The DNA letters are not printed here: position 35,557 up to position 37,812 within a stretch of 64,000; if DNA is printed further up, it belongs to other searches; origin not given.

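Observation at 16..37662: ~37-kb co-directional mega-locus for a complex, methylated, amino-sugar-containing glycoconjugate (33 genes)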

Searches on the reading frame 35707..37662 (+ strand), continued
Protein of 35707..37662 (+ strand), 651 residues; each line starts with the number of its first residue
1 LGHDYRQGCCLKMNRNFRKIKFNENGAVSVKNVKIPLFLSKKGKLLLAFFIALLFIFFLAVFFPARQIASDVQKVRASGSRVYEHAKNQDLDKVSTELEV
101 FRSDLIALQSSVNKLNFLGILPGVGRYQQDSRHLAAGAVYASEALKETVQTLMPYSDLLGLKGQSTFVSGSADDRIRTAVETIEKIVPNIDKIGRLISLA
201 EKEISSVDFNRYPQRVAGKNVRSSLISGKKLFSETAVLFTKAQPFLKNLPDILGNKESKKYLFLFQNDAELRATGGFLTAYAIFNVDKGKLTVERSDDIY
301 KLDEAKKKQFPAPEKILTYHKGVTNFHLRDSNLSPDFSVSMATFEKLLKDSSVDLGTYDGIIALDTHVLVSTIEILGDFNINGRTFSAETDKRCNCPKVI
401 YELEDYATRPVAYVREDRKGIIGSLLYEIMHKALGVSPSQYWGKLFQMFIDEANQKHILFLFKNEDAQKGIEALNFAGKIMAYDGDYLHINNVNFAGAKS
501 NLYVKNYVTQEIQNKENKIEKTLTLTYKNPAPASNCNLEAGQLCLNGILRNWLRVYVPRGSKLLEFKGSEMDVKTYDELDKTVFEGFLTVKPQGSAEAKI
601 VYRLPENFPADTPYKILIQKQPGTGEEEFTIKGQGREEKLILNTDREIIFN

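Call 93: search_protein_representatives(protein=window:35743-37662:+)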
Query: 639 residues. Proteins with E-value up to 0.001 (for the whole library): 8241; up to 1e-10: 4835; up to 1e-30: 492. The best 150 are listed.
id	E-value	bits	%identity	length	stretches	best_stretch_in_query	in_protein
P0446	8.1e-229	777.4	56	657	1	27-636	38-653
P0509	3.7e-179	613.4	52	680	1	32-632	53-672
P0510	1.2e-170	585.3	49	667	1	32-636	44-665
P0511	5.5e-169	579.8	45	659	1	19-636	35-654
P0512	7.1e-169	579.4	45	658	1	28-638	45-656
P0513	2.1e-162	558.1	47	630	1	34-625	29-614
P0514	1.7e-154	531.9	44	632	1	39-634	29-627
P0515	2.1e-152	525.1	44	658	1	32-638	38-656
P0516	2.7e-150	518.1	43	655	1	33-637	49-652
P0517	1.0e-149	516.2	43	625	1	31-638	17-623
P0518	1.1e-148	512.8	53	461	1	186-638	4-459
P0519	2.1e-147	508.5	44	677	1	35-638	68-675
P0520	1.2e-146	506.0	43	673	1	31-638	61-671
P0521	3.2e-145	501.3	41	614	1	29-636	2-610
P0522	3.5e-145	501.2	42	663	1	28-637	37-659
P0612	2.0e-70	254.3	28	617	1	29-638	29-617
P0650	1.5e-53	198.6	28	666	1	27-636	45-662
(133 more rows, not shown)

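Call 100: find_encoding_contigs(protein=P0612, flank=6000, max_places=1)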
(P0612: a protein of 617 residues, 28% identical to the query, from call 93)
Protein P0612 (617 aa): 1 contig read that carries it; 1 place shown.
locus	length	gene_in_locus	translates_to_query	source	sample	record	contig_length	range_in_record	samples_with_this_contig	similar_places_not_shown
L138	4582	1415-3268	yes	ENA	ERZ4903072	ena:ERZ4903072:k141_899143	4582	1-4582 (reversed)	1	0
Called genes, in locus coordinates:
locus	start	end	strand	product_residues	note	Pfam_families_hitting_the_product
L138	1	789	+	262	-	?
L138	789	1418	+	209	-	PF02397:Bac_transf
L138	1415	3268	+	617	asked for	PF13196:DUF4012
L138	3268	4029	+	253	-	PF11967:RecO_N, PF02565:RecO_C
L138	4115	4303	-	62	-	-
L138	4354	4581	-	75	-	?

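Call 101: find_encoding_contigs(protein=P0650, flank=6000, max_places=1)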
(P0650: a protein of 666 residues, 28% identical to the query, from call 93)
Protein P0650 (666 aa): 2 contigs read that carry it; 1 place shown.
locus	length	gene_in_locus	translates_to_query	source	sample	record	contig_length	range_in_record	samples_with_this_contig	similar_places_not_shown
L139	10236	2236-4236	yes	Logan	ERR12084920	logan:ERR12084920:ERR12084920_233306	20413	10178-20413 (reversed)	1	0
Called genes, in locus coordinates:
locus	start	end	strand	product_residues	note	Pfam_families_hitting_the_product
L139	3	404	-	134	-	?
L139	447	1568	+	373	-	PF13439:Glyco_transf_4, PF00534:Glycos_transf_1, PF13692:Glyco_trans_1_4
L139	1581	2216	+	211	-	PF02397:Bac_transf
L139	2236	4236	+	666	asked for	PF13196:DUF4012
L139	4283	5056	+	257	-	PF11967:RecO_N, PF02565:RecO_C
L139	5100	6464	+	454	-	PF28494:GlyRS_ins_1 (faint), PF00587:tRNA-synt_2b (weak), PF03129:HGTP_anticodon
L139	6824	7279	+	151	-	PF02381:MraZ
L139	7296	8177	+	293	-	PF01795:Methyltransf_5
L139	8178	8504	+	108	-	-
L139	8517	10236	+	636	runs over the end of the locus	PF03717:PBP_dimer, PF00905:Transpeptidase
